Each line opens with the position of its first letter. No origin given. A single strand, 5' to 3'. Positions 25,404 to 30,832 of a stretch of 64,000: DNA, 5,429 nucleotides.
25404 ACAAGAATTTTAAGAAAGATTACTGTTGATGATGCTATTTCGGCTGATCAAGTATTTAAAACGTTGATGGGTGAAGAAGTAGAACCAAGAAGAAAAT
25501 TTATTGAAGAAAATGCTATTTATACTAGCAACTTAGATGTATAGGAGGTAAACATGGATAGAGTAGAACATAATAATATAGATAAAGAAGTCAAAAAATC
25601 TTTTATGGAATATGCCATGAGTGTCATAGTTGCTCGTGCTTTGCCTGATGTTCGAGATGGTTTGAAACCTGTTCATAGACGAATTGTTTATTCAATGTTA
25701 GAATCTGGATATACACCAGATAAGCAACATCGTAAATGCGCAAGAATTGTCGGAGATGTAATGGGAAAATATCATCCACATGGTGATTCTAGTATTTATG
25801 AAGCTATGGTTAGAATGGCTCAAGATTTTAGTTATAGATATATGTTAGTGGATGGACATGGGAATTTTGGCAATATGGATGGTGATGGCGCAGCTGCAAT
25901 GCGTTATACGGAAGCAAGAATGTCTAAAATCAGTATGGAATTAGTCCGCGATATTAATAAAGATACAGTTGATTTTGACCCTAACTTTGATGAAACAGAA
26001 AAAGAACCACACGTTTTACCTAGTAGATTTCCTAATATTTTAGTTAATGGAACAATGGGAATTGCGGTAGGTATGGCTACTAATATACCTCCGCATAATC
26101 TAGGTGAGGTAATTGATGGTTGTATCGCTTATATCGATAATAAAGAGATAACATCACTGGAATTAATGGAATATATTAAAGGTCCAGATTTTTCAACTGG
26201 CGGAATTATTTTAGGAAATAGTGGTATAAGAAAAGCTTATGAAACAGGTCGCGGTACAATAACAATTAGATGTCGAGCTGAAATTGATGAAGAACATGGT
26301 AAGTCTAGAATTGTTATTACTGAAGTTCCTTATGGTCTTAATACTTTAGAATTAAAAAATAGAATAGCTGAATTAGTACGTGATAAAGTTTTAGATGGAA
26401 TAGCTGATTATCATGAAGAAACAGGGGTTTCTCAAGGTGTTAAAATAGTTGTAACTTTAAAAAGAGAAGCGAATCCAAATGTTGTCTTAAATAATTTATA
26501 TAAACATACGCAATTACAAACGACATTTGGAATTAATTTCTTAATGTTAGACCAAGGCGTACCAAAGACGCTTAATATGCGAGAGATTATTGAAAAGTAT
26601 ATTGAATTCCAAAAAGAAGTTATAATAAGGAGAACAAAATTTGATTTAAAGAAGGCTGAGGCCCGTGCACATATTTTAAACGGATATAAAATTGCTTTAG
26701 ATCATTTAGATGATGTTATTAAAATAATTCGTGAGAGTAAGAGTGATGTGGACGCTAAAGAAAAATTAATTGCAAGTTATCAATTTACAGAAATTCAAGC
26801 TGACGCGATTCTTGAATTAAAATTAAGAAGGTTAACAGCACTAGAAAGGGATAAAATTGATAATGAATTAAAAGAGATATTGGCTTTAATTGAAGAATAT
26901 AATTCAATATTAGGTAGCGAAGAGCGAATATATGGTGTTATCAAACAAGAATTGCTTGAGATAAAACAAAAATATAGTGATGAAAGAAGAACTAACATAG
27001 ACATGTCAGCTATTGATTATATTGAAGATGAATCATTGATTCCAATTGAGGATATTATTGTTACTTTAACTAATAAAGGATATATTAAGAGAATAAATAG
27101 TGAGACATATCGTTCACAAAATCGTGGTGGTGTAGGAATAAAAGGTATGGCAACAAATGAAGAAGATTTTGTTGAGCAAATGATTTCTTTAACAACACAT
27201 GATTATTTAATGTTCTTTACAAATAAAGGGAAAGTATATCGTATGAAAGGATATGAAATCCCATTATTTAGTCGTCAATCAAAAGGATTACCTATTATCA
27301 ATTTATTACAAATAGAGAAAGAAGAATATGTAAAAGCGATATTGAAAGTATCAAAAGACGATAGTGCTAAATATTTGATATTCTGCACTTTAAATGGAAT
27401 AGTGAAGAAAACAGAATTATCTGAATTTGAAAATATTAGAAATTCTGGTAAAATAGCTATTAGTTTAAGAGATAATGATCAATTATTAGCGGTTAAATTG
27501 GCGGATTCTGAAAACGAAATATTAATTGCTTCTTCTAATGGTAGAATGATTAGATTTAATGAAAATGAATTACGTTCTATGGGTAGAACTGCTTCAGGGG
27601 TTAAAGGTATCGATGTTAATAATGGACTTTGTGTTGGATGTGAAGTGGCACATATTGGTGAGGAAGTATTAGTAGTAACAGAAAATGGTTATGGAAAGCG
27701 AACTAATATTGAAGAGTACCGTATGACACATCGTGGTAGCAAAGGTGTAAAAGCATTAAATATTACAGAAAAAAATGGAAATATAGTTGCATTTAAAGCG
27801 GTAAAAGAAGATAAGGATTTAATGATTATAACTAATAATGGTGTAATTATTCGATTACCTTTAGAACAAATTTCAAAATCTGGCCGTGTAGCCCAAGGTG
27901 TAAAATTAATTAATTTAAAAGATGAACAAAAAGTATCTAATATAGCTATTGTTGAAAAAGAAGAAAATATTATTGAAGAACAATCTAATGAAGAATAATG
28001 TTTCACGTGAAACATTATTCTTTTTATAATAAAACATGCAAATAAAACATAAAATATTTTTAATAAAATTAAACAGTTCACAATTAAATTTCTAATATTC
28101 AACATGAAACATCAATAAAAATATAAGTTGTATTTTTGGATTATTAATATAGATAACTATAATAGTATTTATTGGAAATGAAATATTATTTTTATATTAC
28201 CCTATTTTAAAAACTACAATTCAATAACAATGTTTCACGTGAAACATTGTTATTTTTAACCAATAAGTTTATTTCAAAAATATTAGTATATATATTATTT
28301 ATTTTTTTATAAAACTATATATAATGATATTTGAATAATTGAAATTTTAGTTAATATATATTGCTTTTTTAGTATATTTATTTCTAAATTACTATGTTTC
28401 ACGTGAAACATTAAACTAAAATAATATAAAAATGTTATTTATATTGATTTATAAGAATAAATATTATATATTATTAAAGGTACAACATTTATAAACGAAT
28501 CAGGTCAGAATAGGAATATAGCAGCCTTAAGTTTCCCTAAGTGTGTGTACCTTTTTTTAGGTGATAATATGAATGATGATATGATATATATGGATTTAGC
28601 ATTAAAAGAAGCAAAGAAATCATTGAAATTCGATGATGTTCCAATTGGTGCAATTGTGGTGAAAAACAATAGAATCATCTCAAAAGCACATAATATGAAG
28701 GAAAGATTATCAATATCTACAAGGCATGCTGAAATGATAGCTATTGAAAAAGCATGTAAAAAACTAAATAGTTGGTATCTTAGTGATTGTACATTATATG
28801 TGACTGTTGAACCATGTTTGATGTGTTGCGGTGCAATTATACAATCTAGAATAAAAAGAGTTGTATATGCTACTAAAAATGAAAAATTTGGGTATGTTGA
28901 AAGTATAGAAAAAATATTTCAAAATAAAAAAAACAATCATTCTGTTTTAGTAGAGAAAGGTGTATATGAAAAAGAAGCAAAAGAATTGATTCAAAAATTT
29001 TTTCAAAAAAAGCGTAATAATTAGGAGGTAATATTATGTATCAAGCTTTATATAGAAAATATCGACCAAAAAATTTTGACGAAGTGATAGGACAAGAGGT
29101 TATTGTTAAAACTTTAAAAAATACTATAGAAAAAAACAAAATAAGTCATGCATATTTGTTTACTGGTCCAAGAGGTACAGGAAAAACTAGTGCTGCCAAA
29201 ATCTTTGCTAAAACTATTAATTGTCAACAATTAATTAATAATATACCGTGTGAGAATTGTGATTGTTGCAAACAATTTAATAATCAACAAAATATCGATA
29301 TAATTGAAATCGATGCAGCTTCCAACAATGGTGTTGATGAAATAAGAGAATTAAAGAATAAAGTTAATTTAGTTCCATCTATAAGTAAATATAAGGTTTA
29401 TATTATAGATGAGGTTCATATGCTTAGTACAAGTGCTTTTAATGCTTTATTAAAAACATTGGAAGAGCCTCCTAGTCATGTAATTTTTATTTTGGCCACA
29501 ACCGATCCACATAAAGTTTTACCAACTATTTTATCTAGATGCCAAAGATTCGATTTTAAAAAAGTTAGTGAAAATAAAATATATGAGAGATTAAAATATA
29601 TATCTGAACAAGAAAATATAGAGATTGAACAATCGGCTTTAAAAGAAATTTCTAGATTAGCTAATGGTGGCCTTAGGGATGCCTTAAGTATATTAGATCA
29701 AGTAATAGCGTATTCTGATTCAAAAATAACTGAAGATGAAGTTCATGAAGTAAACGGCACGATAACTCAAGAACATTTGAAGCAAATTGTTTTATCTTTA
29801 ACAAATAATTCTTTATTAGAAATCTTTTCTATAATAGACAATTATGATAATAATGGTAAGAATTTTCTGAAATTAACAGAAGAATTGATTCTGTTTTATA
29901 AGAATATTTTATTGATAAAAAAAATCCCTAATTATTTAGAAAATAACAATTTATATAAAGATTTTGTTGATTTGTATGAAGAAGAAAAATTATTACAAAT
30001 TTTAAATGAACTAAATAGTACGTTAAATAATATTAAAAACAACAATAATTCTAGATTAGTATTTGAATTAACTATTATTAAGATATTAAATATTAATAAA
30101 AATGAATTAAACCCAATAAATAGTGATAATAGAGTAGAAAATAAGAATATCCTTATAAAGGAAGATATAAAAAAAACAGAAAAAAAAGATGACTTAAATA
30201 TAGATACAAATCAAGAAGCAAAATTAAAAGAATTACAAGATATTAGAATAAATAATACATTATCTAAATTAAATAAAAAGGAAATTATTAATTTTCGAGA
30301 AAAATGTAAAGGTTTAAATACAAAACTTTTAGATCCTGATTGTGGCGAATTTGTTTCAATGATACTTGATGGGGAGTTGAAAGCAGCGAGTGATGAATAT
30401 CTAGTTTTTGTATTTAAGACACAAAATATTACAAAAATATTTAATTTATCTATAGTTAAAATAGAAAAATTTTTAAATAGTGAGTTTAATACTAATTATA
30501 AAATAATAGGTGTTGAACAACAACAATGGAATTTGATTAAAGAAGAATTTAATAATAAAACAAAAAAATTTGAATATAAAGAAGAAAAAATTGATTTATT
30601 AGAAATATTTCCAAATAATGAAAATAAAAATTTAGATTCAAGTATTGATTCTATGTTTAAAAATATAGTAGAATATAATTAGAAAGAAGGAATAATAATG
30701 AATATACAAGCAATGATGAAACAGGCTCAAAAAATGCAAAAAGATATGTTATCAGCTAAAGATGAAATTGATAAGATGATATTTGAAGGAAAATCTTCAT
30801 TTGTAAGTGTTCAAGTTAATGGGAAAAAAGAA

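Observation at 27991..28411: Three perfect parS palindromes packed into a dedicated non-coding gap just after gyrA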

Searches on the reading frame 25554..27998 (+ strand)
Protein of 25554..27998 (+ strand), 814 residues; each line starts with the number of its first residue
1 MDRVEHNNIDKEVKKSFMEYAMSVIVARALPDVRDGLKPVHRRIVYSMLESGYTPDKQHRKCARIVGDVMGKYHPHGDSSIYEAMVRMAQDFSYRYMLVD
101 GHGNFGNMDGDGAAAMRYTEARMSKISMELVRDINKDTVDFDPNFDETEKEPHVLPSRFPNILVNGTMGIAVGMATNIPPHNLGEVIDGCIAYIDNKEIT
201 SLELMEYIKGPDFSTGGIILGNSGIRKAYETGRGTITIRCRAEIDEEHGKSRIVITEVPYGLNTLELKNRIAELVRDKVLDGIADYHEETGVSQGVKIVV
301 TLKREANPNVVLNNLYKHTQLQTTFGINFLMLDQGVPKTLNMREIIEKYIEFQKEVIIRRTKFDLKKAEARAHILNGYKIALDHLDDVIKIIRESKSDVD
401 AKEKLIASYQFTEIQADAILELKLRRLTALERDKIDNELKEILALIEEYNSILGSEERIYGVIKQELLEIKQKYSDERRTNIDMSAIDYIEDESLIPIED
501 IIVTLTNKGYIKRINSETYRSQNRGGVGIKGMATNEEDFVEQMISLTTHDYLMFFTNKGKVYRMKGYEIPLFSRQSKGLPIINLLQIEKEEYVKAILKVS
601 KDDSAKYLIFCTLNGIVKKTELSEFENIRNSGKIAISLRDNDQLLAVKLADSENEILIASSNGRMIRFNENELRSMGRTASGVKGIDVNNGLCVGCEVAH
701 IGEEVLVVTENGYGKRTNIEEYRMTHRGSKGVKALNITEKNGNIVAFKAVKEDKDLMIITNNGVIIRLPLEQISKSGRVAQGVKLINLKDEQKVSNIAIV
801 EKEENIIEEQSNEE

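Call 6: search_protein_families(library=pfam, proteins=[window:25554-27998:+])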
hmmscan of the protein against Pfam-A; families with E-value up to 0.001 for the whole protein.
window:25554-27998:+ (814 aa): 2 families
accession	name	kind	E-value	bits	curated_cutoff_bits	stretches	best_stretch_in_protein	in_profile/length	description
PF00521.26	DNA_topoisoIV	-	1e-167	558.8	31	1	28-467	1-431/432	DNA gyrase/topoisomerase IV, subunit A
PF03989.18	DNA_gyraseA_C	-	6.8e-78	256.4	27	6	703-750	1-47/48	DNA gyrase C-terminal domain, beta-propeller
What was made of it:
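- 25554..27998 (+): gyrA, the upstream boundary. Pfam DNA_topoisoIV plus GyrA C-terminal repeats (call 6).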

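Call 8: find_related_loci(query=window:25554-27998:+, collection=genome_contigs, flank=10000)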
Query window:25554-27998:+ (814 aa) in genome_contigs; peptide patterns used: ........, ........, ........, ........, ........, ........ (x = any residue, [..] = any of these).
599 stretches matched a pattern (row limit reached: there are more); 548 encode a relative of the query (tblastn E <= 1e-3); the best 80 are kept; 80 distinct loci.
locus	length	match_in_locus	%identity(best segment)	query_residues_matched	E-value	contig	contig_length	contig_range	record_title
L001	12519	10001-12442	96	1-814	0e+0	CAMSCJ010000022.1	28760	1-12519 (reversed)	MAG TPA_asm: uncultured Tenericutes bacterium isolate ERR9465718_bin.35_metawrap_v1.3_MAG genome assembly, contig: NODE.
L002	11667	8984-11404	78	2-810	0e+0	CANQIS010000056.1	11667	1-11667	MAG: uncultured Bacilli bacterium isolate Lapin-027__bin63 genome assembly, contig: Lapin-027__NODE_5513_length_11667_co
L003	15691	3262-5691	73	2-814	0e+0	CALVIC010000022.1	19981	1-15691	MAG: uncultured Bacilli bacterium isolate BRZ_DB__bin97 genome assembly, contig: BRZ_DB__NODE_3055_length_19981_cov_7.06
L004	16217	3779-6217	72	1-813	0e+0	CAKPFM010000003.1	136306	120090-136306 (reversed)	MAG: uncultured Bacilli bacterium isolate REFINED_METABAT215_TOP10_CONTIGS_1500_ASSEMBLY_K77_MERGED__Hadza_MoBio_hadza-A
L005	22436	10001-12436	73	1-814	0e+0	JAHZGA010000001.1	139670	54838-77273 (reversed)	MAG: bacterium isolate HRGM_Genome_3016 HRGM_Genome_3016_1, whole genome shotgun sequence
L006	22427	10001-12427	72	2-814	0e+0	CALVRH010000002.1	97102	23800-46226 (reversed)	MAG: uncultured Bacilli bacterium isolate BRZ_L__bin94 genome assembly, contig: BRZ_L__NODE_606_length_97102_cov_50.9917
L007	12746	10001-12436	72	2-814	0e+0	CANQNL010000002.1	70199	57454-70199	MAG: uncultured Bacilli bacterium isolate Lapin-012__bin34 genome assembly, contig: Lapin-012__NODE_745_length_70199_cov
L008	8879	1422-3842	72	2-813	0e+0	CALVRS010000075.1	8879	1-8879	MAG: uncultured Bacilli bacterium isolate E0_DP__bin178 genome assembly, contig: E0_DP__k127_675311, whole genome shotgu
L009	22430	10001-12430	72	2-814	0e+0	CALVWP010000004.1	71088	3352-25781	MAG: uncultured Bacilli bacterium isolate E40__bin28 genome assembly, contig: E40__k127_4204742, whole genome shotgun se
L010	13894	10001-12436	72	2-814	0e+0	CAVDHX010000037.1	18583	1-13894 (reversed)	Sphaerochaetaceae bacterium isolate SRR8978504_cleanbin_000001 genome assembly, contig: Spades_SRR8978504_contig_90, who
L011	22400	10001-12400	73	2-803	0e+0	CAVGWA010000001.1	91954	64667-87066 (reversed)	Oscillospiraceae bacterium isolate G02652-L1_cleanbin_000038 genome assembly, contig: Spades_G02652-L1_contig_102, whole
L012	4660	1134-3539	74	2-805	0e+0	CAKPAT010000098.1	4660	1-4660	MAG: uncultured Bacilli bacterium isolate REFINED_METABAT215_TOP10_CONTIGS_1500_ASSEMBLY_K77_MERGED__Hadza_MoBio_C-REDO_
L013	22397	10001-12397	73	2-802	0e+0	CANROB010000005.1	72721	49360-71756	MAG: uncultured Bacilli bacterium isolate Lapin-020__bin65 genome assembly, contig: Lapin-020__NODE_310_length_72721_cov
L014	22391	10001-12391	74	2-800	0e+0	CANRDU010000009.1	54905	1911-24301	MAG: uncultured Bacilli bacterium isolate Lapin-026__bin120 genome assembly, contig: Lapin-026__NODE_597_length_54905_co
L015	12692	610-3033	72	1-807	0e+0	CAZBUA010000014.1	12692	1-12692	MAG TPA_asm: uncultured Muribaculaceae bacterium isolate SRP192927_co8_114 genome assembly, contig: NODE_4539_length_126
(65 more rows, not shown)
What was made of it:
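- Absence from 88 kb of a genome of roughly 1.3-1.5 Mb (the size of two closed relatives in call 8) is therefore weak evidence.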

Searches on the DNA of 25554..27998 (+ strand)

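Call 35: search_rna_families(sources=[L009, L016, L064, L056, L003, L050], threshold=gathering)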
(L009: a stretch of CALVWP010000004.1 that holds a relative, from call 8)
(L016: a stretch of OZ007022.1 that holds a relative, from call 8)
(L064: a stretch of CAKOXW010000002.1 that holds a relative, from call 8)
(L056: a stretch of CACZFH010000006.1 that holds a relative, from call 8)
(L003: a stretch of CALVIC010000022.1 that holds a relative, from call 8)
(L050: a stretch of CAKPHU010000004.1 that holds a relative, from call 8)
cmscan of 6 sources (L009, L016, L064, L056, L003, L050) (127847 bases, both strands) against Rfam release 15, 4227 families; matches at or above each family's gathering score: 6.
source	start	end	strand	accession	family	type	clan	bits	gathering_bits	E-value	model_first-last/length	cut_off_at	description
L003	7548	7646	+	RF00169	Bacteria_small_SRP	Gene;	CL00003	67.1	40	2.2e-12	1-97/97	no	Bacterial small signal recognition particle RNA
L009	14161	14258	+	RF00169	Bacteria_small_SRP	Gene;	CL00003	60.1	40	2e-10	1-97/97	no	Bacterial small signal recognition particle RNA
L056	13262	13356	+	RF00169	Bacteria_small_SRP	Gene;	CL00003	56.5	40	2.1e-09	1-97/97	no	Bacterial small signal recognition particle RNA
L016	13956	14052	+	RF00169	Bacteria_small_SRP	Gene;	CL00003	55.8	40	3.2e-09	1-97/97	no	Bacterial small signal recognition particle RNA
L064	13188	13274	+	RF00169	Bacteria_small_SRP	Gene;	CL00003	52.3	40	3e-08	1-97/97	no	Bacterial small signal recognition particle RNA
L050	14636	14731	+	RF00169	Bacteria_small_SRP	Gene;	CL00003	52.3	40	3e-08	1-97/97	no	Bacterial small signal recognition particle RNA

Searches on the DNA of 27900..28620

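Call 70: search_rna_families(source=window, start=27900, end=28620, threshold=evalue, max_evalue=1)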
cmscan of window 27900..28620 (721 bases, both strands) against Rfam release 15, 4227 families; matches with E-value up to 1: 1.
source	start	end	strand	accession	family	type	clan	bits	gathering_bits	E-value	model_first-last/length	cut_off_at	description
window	28471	28566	+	RF00169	Bacteria_small_SRP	Gene;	CL00003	58.5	40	3.3e-12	1-97/97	no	Bacterial small signal recognition particle RNA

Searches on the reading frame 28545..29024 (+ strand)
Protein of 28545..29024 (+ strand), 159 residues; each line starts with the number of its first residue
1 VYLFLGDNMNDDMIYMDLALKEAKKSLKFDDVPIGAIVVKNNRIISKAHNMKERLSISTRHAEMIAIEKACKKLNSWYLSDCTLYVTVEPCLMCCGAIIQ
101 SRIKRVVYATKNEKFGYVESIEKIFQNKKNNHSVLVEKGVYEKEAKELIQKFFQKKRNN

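Call 6: search_protein_families(library=pfam, proteins=[window:28545-29024:+])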
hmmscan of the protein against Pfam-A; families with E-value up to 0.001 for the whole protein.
window:28545-29024:+ (159 aa): 4 families
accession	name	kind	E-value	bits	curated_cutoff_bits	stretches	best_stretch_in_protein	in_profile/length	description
PF14437.12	MafB19-deam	-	3.7e-42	144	27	1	11-157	2-142/142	MafB19-like deaminase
PF00383.29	dCMP_cyt_deam_1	-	2.5e-32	111.2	25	1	10-109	2-101/102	Cytidine and deoxycytidylate deaminase zinc-binding region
PF18750.7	SNAD4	-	8e-05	23.1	27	1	54-100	28-73/130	Secreted Novel AID/APOBEC-like Deaminase 4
PF14439.12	Bd3614-deam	-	0.00015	22.1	38.5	1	36-110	12-90/113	Bd3614-like deaminase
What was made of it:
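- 28471..28566 (+): Small SRP RNA (ffs), the downstream boundary. tadA follows at 28569-29024. Deaminase Pfam match (call 6).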

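Call 81: find_encoding_contigs(protein=window:28569-29024:+, flank=1200, max_places=10)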
Protein window:28569-29024:+ (151 aa): 14 contigs read that carry it; 8 places shown.
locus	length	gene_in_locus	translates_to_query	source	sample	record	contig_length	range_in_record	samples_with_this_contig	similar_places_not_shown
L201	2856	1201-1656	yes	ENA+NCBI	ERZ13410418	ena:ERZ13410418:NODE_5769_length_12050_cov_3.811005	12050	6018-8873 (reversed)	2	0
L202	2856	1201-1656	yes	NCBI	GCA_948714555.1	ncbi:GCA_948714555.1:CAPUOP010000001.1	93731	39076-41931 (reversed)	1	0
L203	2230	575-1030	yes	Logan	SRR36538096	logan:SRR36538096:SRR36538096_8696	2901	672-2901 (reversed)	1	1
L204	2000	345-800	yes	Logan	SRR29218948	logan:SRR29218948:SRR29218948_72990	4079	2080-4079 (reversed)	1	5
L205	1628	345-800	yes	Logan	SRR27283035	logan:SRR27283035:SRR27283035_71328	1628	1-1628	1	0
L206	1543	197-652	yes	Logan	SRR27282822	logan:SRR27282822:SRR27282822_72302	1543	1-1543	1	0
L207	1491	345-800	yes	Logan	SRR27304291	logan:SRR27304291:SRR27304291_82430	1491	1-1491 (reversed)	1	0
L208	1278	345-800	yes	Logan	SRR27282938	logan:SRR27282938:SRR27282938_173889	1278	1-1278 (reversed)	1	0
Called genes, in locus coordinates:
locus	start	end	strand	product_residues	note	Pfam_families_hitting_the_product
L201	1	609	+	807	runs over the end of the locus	PF00521:DNA_topoisoIV, PF03989:DNA_gyraseA_C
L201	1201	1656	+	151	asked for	PF00383:dCMP_cyt_deam_1, PF14437:MafB19-deam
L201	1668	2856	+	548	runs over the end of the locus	PF05496:RuvB_N (weak), PF13177:DNA_pol3_delta2, PF00004:AAA, PF07728:AAA_5 (weak), PF13401:AAA_22 (faint), PF21960:RCF1-5-like_lid (weak), PF22608:DNAX_ATPase_lid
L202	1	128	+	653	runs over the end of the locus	-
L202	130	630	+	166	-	PF03989:DNA_gyraseA_C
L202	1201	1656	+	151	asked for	PF00383:dCMP_cyt_deam_1, PF14437:MafB19-deam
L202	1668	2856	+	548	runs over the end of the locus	PF05496:RuvB_N (weak), PF13177:DNA_pol3_delta2, PF00004:AAA, PF07728:AAA_5 (weak), PF13401:AAA_22 (faint), PF21960:RCF1-5-like_lid (weak), PF22608:DNAX_ATPase_lid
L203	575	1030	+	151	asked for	PF00383:dCMP_cyt_deam_1, PF14437:MafB19-deam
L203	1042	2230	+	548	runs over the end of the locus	PF05496:RuvB_N (weak), PF13177:DNA_pol3_delta2, PF00004:AAA, PF07728:AAA_5 (weak), PF13401:AAA_22 (faint), PF21960:RCF1-5-like_lid (weak), PF22608:DNAX_ATPase_lid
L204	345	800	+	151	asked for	PF00383:dCMP_cyt_deam_1, PF14437:MafB19-deam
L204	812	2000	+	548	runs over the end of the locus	PF05496:RuvB_N (weak), PF13177:DNA_pol3_delta2, PF00004:AAA, PF07728:AAA_5 (weak), PF13401:AAA_22 (faint), PF21960:RCF1-5-like_lid (weak), PF22608:DNAX_ATPase_lid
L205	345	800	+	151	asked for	PF00383:dCMP_cyt_deam_1, PF14437:MafB19-deam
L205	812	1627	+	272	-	?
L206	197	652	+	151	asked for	PF00383:dCMP_cyt_deam_1, PF14437:MafB19-deam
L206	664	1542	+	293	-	?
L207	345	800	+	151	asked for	PF00383:dCMP_cyt_deam_1, PF14437:MafB19-deam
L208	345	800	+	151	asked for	PF00383:dCMP_cyt_deam_1, PF14437:MafB19-deam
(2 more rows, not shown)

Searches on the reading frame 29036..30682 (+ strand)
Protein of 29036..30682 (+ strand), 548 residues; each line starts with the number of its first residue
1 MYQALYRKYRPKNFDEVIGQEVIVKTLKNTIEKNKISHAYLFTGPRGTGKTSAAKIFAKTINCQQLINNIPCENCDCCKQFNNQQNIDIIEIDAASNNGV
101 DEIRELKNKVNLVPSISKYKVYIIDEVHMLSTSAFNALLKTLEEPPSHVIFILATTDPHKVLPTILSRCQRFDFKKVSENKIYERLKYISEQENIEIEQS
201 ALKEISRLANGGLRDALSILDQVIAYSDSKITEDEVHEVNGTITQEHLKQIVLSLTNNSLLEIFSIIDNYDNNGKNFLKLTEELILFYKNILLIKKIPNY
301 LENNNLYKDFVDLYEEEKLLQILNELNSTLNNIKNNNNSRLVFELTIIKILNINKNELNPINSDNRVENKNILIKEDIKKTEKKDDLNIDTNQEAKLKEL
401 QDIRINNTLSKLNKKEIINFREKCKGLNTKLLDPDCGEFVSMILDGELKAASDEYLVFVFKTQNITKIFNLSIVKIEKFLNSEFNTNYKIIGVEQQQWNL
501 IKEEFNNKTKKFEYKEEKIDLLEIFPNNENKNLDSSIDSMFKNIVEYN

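Call 11: search_protein_families(library=ncbifam, proteins=[window:29036-30682:+])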
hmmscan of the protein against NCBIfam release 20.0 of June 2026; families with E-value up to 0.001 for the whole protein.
window:29036-30682:+ (548 aa): 76 families (the best 25 are shown)
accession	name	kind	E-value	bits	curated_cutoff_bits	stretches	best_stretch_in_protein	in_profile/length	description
NF004046.1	PRK05563.1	equivalog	3.4e-162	541.2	400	1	1-518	1-546/567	DNA polymerase III subunit gamma/tau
TIGR02397.1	dnaX_nterm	equivalog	1.7e-139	465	250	1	2-350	1-354/355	DNA polymerase III subunit gamma/tau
NF011510.0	PRK14948.1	equivalog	3.3e-128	429.2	593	1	2-407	5-421/640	DNA polymerase III subunit gamma/tau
NF011526.0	PRK14965.1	equivalog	7.1e-121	404.8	670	1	2-353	3-361/578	DNA polymerase III subunits gamma and tau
NF011512.0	PRK14950.1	equivalog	7.3e-119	398.5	593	1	2-363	3-371/585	DNA polymerase III subunits gamma and tau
NF005942.0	PRK07994.1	equivalog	6.8e-117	392.1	613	1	2-389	3-394/655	DNA polymerase III subunit gamma/tau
NF011523.0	PRK14962.1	equivalog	1.3e-115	386.9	576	1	3-401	2-383/474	DNA polymerase III subunits gamma and tau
NF004962.0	PRK06305.1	equivalog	2.4e-114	383.1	559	1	2-373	4-372/465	DNA polymerase III subunits gamma and tau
NF011531.0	PRK14971.1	equivalog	4.6e-113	379.1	685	1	7-393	9-402/614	DNA polymerase III subunit gamma/tau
NF004549.0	PRK05896.1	equivalog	2.3e-112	376.8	578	1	3-417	4-441/642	DNA polymerase III subunits gamma and tau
NF011514.0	PRK14953.1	equivalog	1.3e-110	370.7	536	1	1-415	2-417/488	DNA polymerase III subunits gamma and tau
NF005173.0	PRK06647.1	equivalog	5.8e-107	358.9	623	1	5-431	6-437/568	DNA polymerase III subunits gamma and tau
NF006585.0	PRK09111.1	equivalog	1.1e-103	348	604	1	2-308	27-338/616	DNA polymerase III subunit gamma/tau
NF006280.0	PRK08451.1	equivalog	1.7e-102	343.9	572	1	3-494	2-454/535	DNA polymerase III subunit gamma/tau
NF011524.0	PRK14963.1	equivalog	3.7e-96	323.6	601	1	4-265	3-262/647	DNA polymerase III subunits gamma and tau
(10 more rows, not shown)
